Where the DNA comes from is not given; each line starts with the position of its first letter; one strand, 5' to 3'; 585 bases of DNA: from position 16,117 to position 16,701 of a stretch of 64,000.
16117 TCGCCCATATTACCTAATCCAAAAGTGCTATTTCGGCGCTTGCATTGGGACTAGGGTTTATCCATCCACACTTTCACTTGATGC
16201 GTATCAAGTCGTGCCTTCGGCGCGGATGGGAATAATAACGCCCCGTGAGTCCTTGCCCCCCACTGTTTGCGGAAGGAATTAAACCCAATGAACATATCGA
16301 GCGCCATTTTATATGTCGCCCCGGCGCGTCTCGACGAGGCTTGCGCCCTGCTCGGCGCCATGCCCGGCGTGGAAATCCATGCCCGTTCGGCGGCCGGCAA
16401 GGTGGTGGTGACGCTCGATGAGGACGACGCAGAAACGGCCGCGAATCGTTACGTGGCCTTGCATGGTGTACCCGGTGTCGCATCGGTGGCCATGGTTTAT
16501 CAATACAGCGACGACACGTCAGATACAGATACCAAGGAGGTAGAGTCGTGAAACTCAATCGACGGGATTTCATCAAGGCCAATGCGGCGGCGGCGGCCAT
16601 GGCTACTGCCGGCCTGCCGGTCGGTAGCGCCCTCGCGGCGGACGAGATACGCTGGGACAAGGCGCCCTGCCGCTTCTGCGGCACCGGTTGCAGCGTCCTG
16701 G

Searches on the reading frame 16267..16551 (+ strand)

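Call 81: search_protein_families(library=pfam, proteins=[window:16267-16551:+], max_evalue=0.01)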
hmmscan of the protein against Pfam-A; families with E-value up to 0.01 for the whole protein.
window:16267-16551:+ (94 aa): 1 family
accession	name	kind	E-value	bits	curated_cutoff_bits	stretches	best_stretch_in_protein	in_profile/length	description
PF03927.19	NapD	-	7.2e-22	77.7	28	1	8-83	1-76/76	NapD protein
